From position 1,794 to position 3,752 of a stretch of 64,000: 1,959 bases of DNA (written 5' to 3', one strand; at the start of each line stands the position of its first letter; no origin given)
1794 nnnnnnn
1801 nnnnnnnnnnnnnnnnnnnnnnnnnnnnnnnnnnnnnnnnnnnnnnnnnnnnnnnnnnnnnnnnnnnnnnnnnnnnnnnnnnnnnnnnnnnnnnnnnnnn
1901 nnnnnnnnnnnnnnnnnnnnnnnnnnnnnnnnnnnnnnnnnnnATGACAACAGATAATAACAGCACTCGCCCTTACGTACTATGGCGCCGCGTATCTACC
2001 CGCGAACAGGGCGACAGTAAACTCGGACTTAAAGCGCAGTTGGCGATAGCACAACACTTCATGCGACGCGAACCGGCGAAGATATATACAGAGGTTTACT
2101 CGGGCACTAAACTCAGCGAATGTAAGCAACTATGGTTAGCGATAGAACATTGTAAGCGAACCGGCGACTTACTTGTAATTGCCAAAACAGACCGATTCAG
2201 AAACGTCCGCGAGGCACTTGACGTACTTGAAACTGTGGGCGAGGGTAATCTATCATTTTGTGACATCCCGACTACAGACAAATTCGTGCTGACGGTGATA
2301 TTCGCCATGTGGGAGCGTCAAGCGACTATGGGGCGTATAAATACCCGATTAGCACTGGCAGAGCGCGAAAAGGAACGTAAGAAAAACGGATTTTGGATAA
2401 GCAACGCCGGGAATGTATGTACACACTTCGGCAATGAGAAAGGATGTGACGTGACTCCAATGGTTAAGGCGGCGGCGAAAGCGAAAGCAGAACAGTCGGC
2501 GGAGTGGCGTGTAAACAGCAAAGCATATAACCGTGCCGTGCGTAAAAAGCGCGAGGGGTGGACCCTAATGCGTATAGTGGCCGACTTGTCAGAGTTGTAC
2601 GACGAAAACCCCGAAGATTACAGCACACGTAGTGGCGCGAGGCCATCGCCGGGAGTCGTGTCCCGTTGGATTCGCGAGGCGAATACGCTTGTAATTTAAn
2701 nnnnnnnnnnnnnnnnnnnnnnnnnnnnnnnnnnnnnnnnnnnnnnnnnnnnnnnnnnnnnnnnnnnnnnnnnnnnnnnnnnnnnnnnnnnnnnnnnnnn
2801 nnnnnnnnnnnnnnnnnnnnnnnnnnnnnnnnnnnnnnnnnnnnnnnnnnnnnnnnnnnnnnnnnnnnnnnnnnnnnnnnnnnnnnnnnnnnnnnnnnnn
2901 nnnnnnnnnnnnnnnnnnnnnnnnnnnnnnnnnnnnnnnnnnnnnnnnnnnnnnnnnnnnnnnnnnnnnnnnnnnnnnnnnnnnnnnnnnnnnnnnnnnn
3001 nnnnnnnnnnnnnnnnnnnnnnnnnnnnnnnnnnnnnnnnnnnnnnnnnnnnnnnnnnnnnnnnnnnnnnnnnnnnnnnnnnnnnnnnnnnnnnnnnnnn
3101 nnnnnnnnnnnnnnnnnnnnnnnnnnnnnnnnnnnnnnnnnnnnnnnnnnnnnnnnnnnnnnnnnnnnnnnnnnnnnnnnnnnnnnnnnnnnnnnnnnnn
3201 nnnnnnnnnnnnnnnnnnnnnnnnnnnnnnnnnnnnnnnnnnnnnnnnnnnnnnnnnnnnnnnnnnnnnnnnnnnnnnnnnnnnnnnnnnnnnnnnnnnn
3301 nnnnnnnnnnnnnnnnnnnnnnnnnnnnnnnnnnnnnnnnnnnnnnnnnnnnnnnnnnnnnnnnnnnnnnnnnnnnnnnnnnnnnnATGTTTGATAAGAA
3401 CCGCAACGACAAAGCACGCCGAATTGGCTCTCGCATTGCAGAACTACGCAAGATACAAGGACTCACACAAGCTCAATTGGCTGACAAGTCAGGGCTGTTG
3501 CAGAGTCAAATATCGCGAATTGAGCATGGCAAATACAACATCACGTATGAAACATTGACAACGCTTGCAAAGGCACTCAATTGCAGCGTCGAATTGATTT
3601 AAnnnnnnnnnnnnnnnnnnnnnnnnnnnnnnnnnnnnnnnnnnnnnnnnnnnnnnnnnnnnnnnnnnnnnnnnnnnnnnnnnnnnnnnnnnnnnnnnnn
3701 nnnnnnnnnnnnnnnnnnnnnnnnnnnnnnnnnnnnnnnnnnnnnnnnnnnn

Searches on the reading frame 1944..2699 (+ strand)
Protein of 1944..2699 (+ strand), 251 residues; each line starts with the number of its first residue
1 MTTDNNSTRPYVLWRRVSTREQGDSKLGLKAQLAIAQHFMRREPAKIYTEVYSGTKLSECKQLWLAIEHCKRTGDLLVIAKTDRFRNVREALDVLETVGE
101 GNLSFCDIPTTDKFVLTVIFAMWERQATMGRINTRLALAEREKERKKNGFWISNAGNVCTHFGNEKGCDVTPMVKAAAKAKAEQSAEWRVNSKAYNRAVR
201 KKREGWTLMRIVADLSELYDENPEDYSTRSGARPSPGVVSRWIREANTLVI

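Call 60: search_protein_families(library=phrogs, proteins=[window:1944-2699:+], max_evalue=0.001)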
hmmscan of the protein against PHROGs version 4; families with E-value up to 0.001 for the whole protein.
window:1944-2699:+ (251 aa): 1 family
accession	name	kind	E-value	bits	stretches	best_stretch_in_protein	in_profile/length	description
phrog_125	-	DNA, RNA and nucleotide metabolism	3.5e-12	47.4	1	11-149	22-158/254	DNA invertase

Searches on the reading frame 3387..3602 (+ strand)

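Call 60: search_protein_families(library=phrogs, proteins=[window:3387-3602:+], max_evalue=0.001)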
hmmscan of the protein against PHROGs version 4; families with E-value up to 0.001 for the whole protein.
window:3387-3602:+ (71 aa): 32 families (the best 25 are shown)
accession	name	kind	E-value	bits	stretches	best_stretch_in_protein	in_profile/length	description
phrog_8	-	transcription regulation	5.8e-15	56.6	1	3-68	67-132/346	transcriptional regulator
phrog_1373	-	transcription regulation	5.1e-14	53.6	1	13-70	64-121/166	transcriptional regulator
phrog_5823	-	transcription regulation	1.8e-13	51.4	1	9-68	3-63/404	transcriptional regulator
phrog_3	-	transcription regulation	3.4e-13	51.1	1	6-69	82-143/430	transcriptional repressor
phrog_4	-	transcription regulation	1.6e-12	48.1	1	10-69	130-189/400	transcriptional repressor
phrog_2439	-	transcription regulation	3.4e-10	40.3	1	12-69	7-64/367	transcriptional regulator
phrog_2328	-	transcription regulation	4.4e-10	40.4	1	3-69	6-72/128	transcriptional repressor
phrog_2339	-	DNA, RNA and nucleotide metabolism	1.3e-08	35.7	1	12-70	25-84/98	HTH DNA binding protein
phrog_7241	-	transcription regulation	2.7e-08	34.9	1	16-69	65-118/122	transcriptional regulator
phrog_2967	-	transcription regulation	4.2e-08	34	1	8-65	6-63/225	transcriptional regulator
phrog_6831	-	transcription regulation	4.6e-08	34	1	17-62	11-56/68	transcriptional regulator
phrog_4583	-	transcription regulation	1.4e-07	32.4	1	7-69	5-67/81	transcriptional repressor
phrog_9908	-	DNA, RNA and nucleotide metabolism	5.2e-07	30.1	1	9-66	10-67/282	DNA binding protein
phrog_1124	-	transcription regulation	1.8e-06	28.6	1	10-67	6-62/177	transcriptional regulator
phrog_3951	-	unknown function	4.8e-06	27.3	1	2-55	234-287/301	-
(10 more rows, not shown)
